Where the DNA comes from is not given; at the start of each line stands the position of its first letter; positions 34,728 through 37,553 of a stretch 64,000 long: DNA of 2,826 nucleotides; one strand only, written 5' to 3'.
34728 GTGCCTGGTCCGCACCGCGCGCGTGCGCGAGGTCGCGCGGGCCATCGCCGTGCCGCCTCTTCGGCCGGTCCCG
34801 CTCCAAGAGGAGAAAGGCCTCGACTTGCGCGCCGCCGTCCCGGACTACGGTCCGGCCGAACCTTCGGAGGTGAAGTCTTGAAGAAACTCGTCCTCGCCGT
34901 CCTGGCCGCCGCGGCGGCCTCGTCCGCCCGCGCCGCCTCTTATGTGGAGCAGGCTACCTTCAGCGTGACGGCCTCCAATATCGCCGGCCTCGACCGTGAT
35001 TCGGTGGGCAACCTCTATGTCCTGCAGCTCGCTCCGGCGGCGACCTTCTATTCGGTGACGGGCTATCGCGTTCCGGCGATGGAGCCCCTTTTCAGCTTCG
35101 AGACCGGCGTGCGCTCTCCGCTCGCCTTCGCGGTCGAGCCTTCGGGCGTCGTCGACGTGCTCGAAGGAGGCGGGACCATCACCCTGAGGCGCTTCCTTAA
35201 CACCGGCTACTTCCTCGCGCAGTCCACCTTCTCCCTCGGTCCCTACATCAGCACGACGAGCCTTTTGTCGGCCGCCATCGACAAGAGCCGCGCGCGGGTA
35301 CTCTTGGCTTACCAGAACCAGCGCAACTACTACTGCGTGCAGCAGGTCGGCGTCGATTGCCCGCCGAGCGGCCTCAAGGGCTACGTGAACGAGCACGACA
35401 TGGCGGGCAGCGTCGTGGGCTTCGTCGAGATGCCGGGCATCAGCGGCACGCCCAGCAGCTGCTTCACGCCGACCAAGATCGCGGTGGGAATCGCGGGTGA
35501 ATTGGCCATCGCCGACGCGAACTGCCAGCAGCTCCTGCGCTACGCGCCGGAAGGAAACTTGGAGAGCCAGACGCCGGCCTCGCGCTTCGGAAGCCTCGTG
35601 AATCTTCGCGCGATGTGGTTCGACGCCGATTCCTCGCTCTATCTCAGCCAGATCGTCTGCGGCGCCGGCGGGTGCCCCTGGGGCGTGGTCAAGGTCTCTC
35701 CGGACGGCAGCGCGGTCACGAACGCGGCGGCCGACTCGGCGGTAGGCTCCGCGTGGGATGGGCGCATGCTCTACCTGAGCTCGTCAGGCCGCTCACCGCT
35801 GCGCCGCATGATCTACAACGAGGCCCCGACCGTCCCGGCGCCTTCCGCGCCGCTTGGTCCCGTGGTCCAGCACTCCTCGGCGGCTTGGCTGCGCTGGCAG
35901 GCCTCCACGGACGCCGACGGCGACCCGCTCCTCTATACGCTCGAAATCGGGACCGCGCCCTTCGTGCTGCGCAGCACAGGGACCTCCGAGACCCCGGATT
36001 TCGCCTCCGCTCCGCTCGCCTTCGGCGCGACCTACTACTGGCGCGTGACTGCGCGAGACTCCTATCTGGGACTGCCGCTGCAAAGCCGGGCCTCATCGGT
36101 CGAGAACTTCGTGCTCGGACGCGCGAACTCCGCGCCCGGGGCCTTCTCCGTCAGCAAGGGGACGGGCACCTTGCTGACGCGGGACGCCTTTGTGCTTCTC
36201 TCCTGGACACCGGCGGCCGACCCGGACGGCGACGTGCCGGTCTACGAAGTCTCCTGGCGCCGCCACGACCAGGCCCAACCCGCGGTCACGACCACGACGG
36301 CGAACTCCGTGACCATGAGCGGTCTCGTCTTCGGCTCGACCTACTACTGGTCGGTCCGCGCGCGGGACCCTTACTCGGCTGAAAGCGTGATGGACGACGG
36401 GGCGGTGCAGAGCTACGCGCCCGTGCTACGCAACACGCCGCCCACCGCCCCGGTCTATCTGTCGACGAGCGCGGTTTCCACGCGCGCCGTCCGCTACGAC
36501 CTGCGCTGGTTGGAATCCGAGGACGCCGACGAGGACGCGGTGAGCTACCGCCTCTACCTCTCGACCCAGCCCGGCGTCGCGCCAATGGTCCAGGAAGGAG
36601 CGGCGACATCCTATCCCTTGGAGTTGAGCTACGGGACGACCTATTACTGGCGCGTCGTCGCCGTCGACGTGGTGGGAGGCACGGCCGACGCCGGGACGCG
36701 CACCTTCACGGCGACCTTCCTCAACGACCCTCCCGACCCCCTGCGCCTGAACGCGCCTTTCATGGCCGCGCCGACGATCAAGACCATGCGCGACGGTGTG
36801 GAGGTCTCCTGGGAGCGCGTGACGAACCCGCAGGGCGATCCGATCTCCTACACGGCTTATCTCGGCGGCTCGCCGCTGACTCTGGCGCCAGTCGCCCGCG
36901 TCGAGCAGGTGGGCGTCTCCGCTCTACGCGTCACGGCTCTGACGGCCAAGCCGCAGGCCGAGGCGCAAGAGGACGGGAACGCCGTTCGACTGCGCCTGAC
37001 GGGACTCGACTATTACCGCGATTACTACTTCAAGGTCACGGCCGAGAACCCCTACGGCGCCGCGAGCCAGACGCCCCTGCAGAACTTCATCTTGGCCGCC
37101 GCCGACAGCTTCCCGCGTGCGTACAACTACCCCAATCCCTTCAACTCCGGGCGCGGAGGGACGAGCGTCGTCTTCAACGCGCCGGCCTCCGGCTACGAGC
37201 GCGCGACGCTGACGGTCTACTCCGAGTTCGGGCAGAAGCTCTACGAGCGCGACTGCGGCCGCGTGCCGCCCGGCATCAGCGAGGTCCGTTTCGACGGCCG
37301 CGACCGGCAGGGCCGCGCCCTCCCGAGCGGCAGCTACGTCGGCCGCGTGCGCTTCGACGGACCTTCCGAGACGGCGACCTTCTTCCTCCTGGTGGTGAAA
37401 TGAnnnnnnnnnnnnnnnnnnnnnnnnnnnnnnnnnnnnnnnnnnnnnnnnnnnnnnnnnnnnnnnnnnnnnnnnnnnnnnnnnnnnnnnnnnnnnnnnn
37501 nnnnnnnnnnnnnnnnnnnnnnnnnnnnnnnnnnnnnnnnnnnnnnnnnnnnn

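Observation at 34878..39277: T9SS-type CTD adhesin and a PorV-like/TPR outer-membrane protein embedded in the T4SS operon by 4-nt overlaps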

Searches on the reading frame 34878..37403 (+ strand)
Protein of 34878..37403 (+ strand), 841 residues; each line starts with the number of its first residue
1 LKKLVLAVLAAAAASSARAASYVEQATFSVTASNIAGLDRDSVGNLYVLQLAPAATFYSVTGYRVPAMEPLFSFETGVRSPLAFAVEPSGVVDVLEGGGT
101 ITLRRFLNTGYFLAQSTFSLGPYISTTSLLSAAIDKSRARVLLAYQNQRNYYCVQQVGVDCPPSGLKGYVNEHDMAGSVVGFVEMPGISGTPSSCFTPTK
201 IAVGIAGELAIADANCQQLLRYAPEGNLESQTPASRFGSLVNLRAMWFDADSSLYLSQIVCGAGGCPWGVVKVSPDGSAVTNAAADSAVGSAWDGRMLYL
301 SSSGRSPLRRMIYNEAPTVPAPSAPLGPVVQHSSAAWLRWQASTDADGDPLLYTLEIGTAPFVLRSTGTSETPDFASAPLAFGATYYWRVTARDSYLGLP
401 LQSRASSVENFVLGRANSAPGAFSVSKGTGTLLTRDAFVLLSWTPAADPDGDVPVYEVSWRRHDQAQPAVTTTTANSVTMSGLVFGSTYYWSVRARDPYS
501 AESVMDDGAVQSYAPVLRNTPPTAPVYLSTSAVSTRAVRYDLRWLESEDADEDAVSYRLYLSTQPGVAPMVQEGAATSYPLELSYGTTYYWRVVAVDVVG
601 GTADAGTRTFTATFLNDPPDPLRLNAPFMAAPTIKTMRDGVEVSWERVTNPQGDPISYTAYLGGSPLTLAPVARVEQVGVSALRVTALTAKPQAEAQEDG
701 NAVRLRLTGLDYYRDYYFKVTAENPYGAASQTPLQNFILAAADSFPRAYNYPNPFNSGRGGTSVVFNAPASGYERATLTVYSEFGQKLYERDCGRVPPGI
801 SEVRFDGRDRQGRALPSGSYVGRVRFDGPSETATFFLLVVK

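Call 10: search_protein_families(library=pfam, proteins=[window:34878-37403:+], max_evalue=0.01)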
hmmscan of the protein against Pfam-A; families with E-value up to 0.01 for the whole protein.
window:34878-37403:+ (841 aa): 6 families
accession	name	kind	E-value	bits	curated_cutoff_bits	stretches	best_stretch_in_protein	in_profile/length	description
PF00041.27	fn3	-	1.1e-15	58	25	1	434-496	12-69/84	Fibronectin type III domain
PF16656.11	Pur_ac_phosph_N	-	2.8e-07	31.4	30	0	464-501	40-87/93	Purple acid Phosphatase, N-terminal domain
PF13860.13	FlgD_ig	-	1.9e-06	28.2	27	1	759-820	7-69/79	FlgD Ig-like domain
PF25788.1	Ig_Rha78A_N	-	0.0011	19.7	27.4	0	375-397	66-88/105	Rha78A-like, N-terminal immunoglobulin domain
PF16655.11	PhoD_N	-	0.002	19.1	30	0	691-724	48-80/90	PhoD-like phosphatase, N-terminal domain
PF13585.12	CHU_C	-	0.0092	16.5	27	0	770-834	23-81/86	CHU_C Type IX secretion signal domain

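Call 11: search_protein_families(library=ncbifam, proteins=[window:34878-37403:+], max_evalue=0.01)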
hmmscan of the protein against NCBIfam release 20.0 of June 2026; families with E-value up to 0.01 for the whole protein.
window:34878-37403:+ (841 aa): 1 family
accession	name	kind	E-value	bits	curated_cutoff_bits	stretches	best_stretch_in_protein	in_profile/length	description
NF005176.1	PRK06655.1-1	equivalog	0.0019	18.2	230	1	772-824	95-147/197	flagellar hook assembly protein FlgD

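Call 61: find_homologous_proteins(query=window:34878-37403:+)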
Query window:34878-37403:+ (841 aa): 49 proteins with E <= 0.001 among 8000 candidates.
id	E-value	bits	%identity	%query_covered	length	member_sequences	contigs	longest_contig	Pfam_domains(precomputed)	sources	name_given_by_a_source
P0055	0.0e+0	1883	100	100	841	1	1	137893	PF13860.13,PF00041.28,PF16656.12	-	-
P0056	0.0e+0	1514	81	100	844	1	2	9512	PF13860.13,PF00041.28,PF16656.12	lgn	-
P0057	0.0e+0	1489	78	100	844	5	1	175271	PF13860.13,PF00041.28,PF16656.12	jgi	-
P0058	0.0e+0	1482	77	100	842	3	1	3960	PF00041.28,PF16656.12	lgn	-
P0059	0.0e+0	1475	77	100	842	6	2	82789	PF13860.13,PF00041.28,PF16656.12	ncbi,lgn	-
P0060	0.0e+0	1465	77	100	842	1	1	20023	PF13585.13,PF25788.3,PF13860.13,PF00041.28,PF16656.12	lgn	-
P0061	0.0e+0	1422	76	98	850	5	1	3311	PF13585.13,PF13860.13,PF00041.28,PF16656.12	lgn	-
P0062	0.0e+0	1398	73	100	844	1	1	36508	PF13860.13,PF00041.28,PF16656.12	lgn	-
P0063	0.0e+0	1243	66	65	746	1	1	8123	PF13860.13,PF00041.28,PF16656.12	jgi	jgi:hypothetical protein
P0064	0.0e+0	1227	66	99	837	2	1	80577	PF13860.13,PF00041.28,PF16656.12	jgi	jgi:hypothetical protein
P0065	0.0e+0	1169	64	100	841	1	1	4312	PF00041.28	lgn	-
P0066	0.0e+0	1116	43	91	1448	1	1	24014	PF25788.3,PF00041.28,PF16656.12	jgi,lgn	jgi:hypothetical protein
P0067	0.0e+0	1097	41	89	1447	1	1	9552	PF25788.3,PF00041.28,PF16656.12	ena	-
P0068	0.0e+0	1095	42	91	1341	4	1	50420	PF25788.3,PF00041.28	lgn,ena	-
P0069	0.0e+0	1072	46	78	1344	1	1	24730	PF25788.3,PF00041.28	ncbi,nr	ncbi:MAG: hypothetical protein KGJ84_02080 [Elusimicrobia bacterium]|nr:hypothetical protein [Elusim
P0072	1.1e-297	1008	55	100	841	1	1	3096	PF25788.3,PF13860.13,PF00041.28,PF16656.12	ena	-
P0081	1.8e-268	911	53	61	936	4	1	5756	PF25788.3,PF13860.13,PF00041.28,PF16656.12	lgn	-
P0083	2.5e-260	884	83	57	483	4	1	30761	PF13860.13,PF00041.28,PF16656.12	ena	-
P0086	3.1e-246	838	80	55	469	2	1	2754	PF13585.13,PF13860.13,PF00041.28,PF16656.12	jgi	jgi:hypothetical protein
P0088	1.2e-227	776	39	88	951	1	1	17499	PF13860.13,PF00041.28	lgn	-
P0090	1.7e-192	660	35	89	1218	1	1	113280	PF25788.3,PF13860.13,PF00041.28,PF16656.12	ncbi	-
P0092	2.5e-187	643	37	79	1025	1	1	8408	PF13860.13,PF00041.28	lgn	-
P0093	2.3e-181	623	39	66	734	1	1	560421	PF13860.13,PF16656.12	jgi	jgi:hypothetical protein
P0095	4.2e-141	490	35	61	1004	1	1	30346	PF17963.8,PF25788.3,PF13860.13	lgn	-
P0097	3.0e-123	431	29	62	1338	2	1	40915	PF17963.8,PF13860.13,PF16794.12,PF00041.28,PF16656.12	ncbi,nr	ncbi:MAG: hypothetical protein HYT79_11335 [Elusimicrobia bacterium]|nr:hypothetical protein [Elusim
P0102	4.0e-5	40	27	35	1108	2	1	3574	PF18962.8,PF25788.3,PF13860.13,PF00041.28,PF16656.12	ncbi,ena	-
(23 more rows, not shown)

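Call 83: predict_structure(alignment_id=A6)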
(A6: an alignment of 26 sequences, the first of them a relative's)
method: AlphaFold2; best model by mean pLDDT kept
length: 841 residues; sequences in the alignment: 26
mean_pLDDT: 84.7   pTM: 0.49
mean pLDDT of the five models: 84.7, 83.1, 83.1, 81.8, 79.6
residues with pLDDT >= 90: 334; 70-90: 413; 50-70: 81; < 50: 13
segments of 3 or more residues with pLDDT < 50: 12-18, 680-682
pLDDT, mean of each block of 10 residues (from residue 1): 59 51 89 92 93 93 91 94 94 90 93 94 87 94 94 70 90 94 93 93 93 95 93 91 91 92 84 91 89 87 91 89 88 86 86 93 91 91 91 85 90 83 87 83 87 87 88 90 87 86 75 84 87 85 89 88 86 91 89 88 89 89 73 73 86 87 86 71 53 59 81 85 89 87 61 66 79 84 78 85 82 72 74 58 45
secondary structure, 60 per line:
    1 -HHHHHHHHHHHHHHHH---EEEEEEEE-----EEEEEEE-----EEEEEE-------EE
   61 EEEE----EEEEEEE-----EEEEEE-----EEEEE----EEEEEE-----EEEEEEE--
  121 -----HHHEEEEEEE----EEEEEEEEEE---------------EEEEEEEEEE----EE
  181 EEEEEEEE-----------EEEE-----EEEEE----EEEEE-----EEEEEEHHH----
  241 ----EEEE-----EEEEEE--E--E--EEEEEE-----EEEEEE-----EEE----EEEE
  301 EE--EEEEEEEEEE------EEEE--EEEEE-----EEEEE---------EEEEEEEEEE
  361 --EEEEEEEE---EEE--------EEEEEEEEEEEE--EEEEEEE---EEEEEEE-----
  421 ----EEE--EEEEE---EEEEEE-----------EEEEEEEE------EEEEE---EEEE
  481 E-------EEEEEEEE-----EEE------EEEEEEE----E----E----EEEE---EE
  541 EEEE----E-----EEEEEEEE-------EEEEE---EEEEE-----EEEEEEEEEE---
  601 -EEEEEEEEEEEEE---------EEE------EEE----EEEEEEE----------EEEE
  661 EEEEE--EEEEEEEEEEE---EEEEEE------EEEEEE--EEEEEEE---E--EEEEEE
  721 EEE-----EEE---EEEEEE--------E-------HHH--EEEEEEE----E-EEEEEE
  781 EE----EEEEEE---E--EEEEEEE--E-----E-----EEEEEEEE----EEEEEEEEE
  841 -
elements in order (helices of 4 or more, strands of 3 or more residues): H2-17 E21-28 E34-40 E46-51 E59-64 E69-75 E81-86 E92-96 E101-106 E112-118 E129-135 E140-149 E165-174 E179-188 E200-203 E209-213 E218-222 E228-233 E245-248 E254-259 E268-273 E279-284 E290-292 E297-302 E305-314 E321-324 E327-331 E337-341 E351-360 E363-370 E374-376 E385-396 E399-405 E409-415 E425-427 E430-434 E438-443 E455-462 E469-473 E477-481 E489-496 E502-504 E511-517 E532-535 E539-544 E555-562 E570-574 E578-582 E588-597 E602-614 E624-626 E633-635 E640-646 E657-665 E668-678 E682-687 E694-699 E702-708 E715-723 E729-731 E735-740 E762-768 E775-782 E787-792 E799-805 E820-827 E832-840

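Call 87: fold_search(model_id=the predicted structure, library=pdb)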
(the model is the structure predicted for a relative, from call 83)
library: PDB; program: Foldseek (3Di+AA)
matches with E <= 10: 2000; with E <= 0.001: 223
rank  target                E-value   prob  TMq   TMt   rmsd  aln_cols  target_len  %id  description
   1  9ozi_A                8.8e-19  1.00  0.12  0.07  39.6       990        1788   11  Cryo-EM structure of chicken ROS1 in apo-state. This is the complete map and model. (released 2026-02-25)
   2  9oz1_A                1.3e-18  1.00  0.12  0.13  35.7       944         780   11  Cryo-EM structure of chicken ROS1 in apo-state. Cryo-EM refinement is focused on the "leg" region of chicken ROS1. (released 2026-02-25)
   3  9ba4_A                6.6e-17  1.00  0.17  0.16  35.7       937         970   12  Full-length cross-linked Contactin 2 (CNTN2) (released 2024-07-17)
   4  8g4l_am               2.0e-16  1.00  0.19  0.16  58.6      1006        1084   11  Cryo-EM structure of the human cardiac myosin filament (released 2023-11-01)
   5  9pwq_A                3.5e-14  1.00  0.13  0.09  38.4      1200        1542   10  Cryo-EM structure of receptor tyrosine kinase ROS1 extracellular domain in complex with NELL2 (released 2026-02-25)
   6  4pbx                  4.6e-14  1.00  0.16  0.23  32.2       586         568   14  Crystal structure of the six N-terminal domains of human receptor protein tyrosine phosphatase sigma (released 2014-11-12)
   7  9bfs_A                1.2e-13  1.00  0.14  0.09  39.3      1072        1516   12  Cryo-EM structure of Sevenless extracellular domain (dimer, pH 6.6) (released 2025-01-29)
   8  9bfu_A                1.3e-13  1.00  0.18  0.10  34.8      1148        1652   11  Cryo-EM structure of Sevenless extracellular domain (composite map of the dimer, pH 4.6) (released 2025-01-29)
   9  8qy5_A                2.7e-13  1.00  0.15  0.20  24.5       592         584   12  Structure of interleukin 6. (released 2024-02-21)
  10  9bfp_A                2.7e-13  1.00  0.19  0.16  35.9       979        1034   13  Cryo-EM structure of Sevenless extracellular domain (monomer) (released 2025-01-29)
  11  8qy6_A                4.2e-13  1.00  0.16  0.20  24.4       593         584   12  Structure of interleukin 6 (gp130 P496L mutant). (released 2024-02-21)
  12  6tpw                  5.5e-13  1.00  0.15  0.25  19.4       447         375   16  Crystal structures of FNIII domain one through four of the human leucocyte common antigen-related protein ( LAR) (released 2020-05-13)
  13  8dh8_A                1.1e-12  1.00  0.13  0.15  28.1       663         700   12  Leptin-bound leptin receptor complex-full ECD (released 2023-04-19)
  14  4yfd_A                1.7e-12  1.00  0.15  0.22  22.0       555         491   11  Crystal structure PTP delta Ig1-Fn2 in complex with IL-1RAcP (released 2015-05-06)
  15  8qy4_C                1.9e-12  1.00  0.15  0.20  24.1       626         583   11  Structure of interleukin 11 (gp130 P496L mutant). (released 2024-02-21)
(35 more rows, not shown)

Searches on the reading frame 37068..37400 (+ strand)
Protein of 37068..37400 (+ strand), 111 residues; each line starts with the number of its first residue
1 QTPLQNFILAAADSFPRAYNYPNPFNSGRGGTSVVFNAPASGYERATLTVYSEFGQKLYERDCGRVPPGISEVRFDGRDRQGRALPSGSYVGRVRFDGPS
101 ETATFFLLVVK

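Call 43: search_solved_structures(query=A3, max_evalue=10, show_alignments=2)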
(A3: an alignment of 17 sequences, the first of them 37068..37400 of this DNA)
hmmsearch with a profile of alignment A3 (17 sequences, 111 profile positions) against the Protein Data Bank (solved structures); distinct sequences matched with E-value up to 10: 12.
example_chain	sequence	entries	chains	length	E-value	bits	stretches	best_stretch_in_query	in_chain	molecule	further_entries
7eh9_A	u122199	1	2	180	0.00094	22.4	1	45-93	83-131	Basal-body rod modification protein FlgD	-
7bhq_A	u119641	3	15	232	0.0011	22.2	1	45-93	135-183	Basal-body rod modification protein FlgD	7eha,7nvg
3eif_A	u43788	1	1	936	0.0018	21.5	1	69-98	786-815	C5a peptidase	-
7yzx_A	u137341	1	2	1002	0.0019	21.4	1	69-98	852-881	C5a peptidase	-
3osv_A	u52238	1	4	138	0.0019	21.4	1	36-90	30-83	Flagellar basal-body rod modification protein FlgD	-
7bj3_A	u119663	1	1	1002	0.002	21.4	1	69-98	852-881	C5a peptidase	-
1xf1_A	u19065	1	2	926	0.0029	20.9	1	69-98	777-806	C5a peptidase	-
8bty_A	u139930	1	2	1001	0.0032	20.7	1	69-98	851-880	C5a peptidase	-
5m11_A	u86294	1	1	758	0.36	14.1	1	11-103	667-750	Immunoreactive 84kD antigen PG93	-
4zzf_A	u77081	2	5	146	0.96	12.7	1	49-103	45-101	Flagellar basal body rod modification protein | Basal-body rod modification protein FlgD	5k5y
4zzk_A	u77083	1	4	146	0.96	12.7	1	49-103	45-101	Basal-body rod modification protein FlgD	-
2z0t_A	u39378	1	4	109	1.4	12.3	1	46-74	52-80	Putative uncharacterized protein PH0355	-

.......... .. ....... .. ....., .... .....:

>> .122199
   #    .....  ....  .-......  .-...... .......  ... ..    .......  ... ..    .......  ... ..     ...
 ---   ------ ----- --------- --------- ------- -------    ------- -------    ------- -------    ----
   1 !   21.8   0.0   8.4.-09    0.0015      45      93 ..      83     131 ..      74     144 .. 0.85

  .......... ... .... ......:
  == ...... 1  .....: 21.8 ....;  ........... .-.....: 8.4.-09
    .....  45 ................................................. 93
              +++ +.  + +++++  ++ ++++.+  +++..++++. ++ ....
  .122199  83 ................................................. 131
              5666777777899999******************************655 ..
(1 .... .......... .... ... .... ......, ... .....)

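Call 44: search_protein_families(library=ncbifam, alignment_id=A3, max_evalue=1)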
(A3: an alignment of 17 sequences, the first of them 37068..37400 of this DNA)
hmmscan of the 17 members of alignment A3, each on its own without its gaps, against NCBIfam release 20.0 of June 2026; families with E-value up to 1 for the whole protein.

A. member 1, window:37068-37400:+ (111 aa): 5 families
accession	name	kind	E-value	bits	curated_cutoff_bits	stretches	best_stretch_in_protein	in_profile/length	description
NF005176.1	PRK06655.1-1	equivalog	7.3e-05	22.8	230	1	42-95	95-148/197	flagellar hook assembly protein FlgD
NF009453.0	PRK12813.1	equivalog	0.0014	18.2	264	1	37-91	117-168/223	flagellar basal body rod modification protein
NF033707.1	T9SS_sortase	equivalog_domain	0.0086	13.7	420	1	17-97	998-1078/1095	type IX secretion system sortase PorU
NF009452.0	PRK12812.1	equivalog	0.099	11.8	258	1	47-95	155-205/289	flagellar basal body rod modification protein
TIGR04183.1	Por_Secre_tail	domain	0.11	12.5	23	1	21-59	2-33/72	T9SS type A sorting domain-containing protein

B. families by the number of members that match (of 17 scanned): 11 families
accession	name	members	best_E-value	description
NF009452.0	PRK12812.1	16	0.00024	flagellar basal body rod modification protein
NF033707.1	T9SS_sortase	14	1e-09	type IX secretion system sortase PorU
NF005176.1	PRK06655.1-1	11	5.5e-07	flagellar hook assembly protein FlgD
TIGR04183.1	Por_Secre_tail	7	0.0057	T9SS type A sorting domain-containing protein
NF009453.0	PRK12813.1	5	0.0014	flagellar basal body rod modification protein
NF052323.1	T9SSA_dep_M6i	3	1.2e-08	T9SS-dependent M6-like inactivated metalloprotease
NF009276.0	PRK12633.1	3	0.0035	flagellar basal body rod modification protein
NF052228.1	T9SS_PorZ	2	0.02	type IX secretion system anionic LPS delivery protein PorZ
NF053608.1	Lsa66_OmpA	1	0.037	fibronectin-binding adhesin Lsa66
NF009277.0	PRK12634.1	1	0.062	flagellar basal body rod modification protein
TIGR04131.1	Bac_Flav_CTERM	1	0.1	T9SS type B sorting domain-containing protein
